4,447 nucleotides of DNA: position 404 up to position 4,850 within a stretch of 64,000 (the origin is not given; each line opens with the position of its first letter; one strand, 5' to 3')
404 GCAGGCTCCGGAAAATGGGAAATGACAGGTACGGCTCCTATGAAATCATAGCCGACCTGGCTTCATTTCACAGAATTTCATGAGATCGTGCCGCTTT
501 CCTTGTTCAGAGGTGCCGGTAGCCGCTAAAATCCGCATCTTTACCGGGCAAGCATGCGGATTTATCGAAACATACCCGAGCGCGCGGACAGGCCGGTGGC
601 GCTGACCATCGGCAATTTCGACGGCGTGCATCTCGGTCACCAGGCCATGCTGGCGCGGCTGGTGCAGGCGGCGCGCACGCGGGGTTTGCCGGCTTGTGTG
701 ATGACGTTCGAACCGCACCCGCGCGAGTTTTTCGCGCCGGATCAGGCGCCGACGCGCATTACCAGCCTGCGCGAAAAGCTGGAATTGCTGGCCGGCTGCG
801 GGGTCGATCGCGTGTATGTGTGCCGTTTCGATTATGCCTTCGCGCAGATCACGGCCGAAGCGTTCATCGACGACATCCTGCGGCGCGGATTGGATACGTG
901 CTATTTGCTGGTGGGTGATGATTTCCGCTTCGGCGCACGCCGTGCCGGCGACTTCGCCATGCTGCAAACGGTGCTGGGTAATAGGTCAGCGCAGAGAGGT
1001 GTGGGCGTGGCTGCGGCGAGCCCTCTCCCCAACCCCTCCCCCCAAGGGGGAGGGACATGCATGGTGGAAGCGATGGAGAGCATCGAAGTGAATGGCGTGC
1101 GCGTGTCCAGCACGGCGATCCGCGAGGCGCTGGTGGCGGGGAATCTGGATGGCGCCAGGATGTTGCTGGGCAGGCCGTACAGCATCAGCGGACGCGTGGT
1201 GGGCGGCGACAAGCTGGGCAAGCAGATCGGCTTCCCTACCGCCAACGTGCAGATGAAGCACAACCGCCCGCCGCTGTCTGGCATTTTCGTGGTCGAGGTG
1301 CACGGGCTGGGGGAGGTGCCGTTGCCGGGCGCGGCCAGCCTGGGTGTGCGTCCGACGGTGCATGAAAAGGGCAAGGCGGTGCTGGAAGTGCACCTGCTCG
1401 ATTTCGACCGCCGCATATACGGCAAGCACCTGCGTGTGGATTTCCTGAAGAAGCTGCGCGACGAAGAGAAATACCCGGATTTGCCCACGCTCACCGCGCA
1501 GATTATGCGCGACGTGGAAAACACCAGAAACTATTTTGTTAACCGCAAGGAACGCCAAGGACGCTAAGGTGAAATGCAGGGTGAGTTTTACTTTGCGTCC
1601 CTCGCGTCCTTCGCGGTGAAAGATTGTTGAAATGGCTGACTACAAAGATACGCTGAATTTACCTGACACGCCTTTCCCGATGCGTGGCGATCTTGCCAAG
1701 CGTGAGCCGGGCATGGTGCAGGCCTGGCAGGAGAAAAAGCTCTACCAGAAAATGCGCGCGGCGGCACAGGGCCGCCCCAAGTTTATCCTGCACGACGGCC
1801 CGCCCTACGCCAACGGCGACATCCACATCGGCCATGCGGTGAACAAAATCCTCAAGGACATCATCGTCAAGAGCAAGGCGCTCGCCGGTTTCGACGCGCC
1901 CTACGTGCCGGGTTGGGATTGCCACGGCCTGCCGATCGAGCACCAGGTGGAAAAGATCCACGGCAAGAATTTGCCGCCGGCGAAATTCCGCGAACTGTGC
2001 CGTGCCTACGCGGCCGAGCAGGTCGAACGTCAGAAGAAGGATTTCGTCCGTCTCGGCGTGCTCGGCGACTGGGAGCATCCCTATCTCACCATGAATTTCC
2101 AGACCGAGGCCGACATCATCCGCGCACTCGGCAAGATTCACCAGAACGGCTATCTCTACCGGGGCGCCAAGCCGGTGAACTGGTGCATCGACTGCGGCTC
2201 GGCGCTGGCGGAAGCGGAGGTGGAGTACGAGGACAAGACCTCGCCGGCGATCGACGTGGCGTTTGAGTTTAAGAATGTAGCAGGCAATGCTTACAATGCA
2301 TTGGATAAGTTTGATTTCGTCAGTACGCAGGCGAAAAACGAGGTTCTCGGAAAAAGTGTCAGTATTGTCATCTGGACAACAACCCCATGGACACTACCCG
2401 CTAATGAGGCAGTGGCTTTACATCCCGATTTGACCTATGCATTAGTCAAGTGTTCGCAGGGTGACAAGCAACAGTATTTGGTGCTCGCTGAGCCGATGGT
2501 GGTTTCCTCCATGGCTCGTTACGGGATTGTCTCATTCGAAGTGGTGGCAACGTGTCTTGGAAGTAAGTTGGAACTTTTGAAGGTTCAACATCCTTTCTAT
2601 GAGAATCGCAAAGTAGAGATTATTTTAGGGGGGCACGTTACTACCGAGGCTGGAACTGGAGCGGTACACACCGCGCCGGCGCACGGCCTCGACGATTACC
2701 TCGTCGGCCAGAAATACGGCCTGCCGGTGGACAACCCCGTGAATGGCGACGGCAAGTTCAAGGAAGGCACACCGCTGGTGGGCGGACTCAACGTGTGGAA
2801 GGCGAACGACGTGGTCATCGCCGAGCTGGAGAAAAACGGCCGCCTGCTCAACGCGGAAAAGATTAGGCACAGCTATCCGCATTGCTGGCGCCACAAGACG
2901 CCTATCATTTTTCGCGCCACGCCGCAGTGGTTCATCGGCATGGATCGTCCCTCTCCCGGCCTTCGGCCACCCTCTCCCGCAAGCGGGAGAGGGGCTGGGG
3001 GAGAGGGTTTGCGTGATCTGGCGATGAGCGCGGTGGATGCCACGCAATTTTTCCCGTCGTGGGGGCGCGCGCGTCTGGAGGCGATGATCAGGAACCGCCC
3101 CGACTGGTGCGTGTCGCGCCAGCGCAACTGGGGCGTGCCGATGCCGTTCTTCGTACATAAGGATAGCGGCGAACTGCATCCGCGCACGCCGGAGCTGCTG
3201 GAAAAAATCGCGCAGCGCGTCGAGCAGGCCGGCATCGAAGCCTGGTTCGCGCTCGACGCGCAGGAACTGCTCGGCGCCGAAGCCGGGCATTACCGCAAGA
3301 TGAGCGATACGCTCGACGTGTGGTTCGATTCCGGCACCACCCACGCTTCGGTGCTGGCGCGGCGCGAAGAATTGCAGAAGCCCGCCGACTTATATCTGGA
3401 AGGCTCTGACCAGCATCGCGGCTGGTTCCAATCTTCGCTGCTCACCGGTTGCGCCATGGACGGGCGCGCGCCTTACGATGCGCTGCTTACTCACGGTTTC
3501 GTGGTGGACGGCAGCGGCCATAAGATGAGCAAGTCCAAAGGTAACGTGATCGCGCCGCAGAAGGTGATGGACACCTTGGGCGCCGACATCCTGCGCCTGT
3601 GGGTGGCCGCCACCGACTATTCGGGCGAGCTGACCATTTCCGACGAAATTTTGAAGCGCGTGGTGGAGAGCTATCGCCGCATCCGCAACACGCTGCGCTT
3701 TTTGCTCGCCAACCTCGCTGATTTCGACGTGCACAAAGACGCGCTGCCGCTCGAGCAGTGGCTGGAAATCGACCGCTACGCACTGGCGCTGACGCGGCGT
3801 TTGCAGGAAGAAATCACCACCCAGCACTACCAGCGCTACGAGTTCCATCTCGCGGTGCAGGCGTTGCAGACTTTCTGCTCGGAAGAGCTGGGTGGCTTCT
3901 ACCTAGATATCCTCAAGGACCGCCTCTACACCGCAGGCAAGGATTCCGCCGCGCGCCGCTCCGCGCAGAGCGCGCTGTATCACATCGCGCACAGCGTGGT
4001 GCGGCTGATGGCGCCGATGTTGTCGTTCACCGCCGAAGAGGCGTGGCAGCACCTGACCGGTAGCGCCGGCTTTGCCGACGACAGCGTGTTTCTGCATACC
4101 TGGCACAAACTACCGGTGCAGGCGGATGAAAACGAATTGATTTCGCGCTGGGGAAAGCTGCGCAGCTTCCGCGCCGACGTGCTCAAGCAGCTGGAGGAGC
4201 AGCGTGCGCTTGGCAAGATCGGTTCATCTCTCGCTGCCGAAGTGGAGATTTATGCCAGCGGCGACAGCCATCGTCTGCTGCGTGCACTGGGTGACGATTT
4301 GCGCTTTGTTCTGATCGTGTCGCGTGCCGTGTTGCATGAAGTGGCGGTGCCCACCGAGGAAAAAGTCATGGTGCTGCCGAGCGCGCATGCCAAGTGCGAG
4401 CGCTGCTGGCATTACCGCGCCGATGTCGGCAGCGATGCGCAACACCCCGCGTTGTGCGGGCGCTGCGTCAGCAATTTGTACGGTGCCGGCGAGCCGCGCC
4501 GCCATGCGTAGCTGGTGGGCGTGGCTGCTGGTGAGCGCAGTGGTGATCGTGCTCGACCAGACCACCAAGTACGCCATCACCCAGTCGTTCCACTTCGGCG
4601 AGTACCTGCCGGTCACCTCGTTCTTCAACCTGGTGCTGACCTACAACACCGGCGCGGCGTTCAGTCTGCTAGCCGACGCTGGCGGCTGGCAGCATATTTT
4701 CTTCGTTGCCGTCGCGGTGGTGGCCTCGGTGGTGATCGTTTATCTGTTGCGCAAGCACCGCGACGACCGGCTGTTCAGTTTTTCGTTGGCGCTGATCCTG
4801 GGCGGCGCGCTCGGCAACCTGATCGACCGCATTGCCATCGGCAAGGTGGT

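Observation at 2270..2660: AT-rich patch covering most of the IleRS CP1 editing domain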

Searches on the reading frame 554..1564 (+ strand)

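Call 80: search_protein_families(library=ncbifam, proteins=[window:554-1564:+])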
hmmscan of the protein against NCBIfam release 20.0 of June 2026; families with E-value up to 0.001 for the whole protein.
window:554-1564:+ (337 aa): 10 families
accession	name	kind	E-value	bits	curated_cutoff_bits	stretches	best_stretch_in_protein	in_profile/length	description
NF004159.0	PRK05627.1-2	equivalog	9e-133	442.3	306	1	1-333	2-312/326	bifunctional riboflavin kinase/FAD synthetase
NF004163.0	PRK05627.1-6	equivalog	3.1e-114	381.3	315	2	170-332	150-311/313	bifunctional riboflavin kinase/FAD synthetase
NF004160.0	PRK05627.1-3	equivalog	1.2e-90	303.5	295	1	5-330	8-321/325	bifunctional riboflavin kinase/FAD synthetase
TIGR00083.1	ribF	equivalog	2.3e-83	280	184.35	2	173-328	133-289/290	riboflavin biosynthesis protein RibF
NF004162.0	PRK05627.1-5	equivalog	1.4e-66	225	241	2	171-329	144-300/304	bifunctional riboflavin kinase/FAD synthetase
NF004161.0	PRK05627.1-4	equivalog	1.9e-66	224.3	461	2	173-334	154-317/324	bifunctional riboflavin kinase/FAD synthetase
NF004158.0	PRK05627.1-1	equivalog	1.3e-48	165.9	396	2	170-327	147-303/304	bifunctional riboflavin kinase/FAD synthetase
NF005518.0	PRK07143.1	equivalog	1e-18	67.8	232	1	16-143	18-138/281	hypothetical protein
NF045965.1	RibF_rel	equivalog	2.4e-17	63.3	200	1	16-143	15-140/279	FAD synthase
TIGR00125.1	cyt_tran_rel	domain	0.00012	22.2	27.7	1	15-41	1-27/65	adenylyltransferase/cytidyltransferase family protein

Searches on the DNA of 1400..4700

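Call 37: search_rna_families(source=window, start=1400, end=4700, threshold=evalue, max_evalue=1)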
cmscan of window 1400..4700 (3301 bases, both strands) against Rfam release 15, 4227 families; matches with E-value up to 1: 4.
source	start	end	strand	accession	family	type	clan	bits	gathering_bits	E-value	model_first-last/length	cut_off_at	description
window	3944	4018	+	RF03552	mir-43_2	Gene; miRNA;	-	23.8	90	0.036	1-78/78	no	mir-43_2 microRNA precursor family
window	3952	4027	+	RF02867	ncS011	Gene; sRNA;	-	23.5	48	0.0034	70-145/207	no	Burkholderia sRNA 11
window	1558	1610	+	RF01168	SNORD126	Gene; snRNA; snoRNA; CD-box;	-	20.9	55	0.73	1-77/77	no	Small nucleolar RNA SNORD126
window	4272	4367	+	RF02171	RFPL3-AS1_1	Gene; lncRNA;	-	17.2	70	0.46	1-88/88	no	RFPL3 antisense RNA 1 conserved region 1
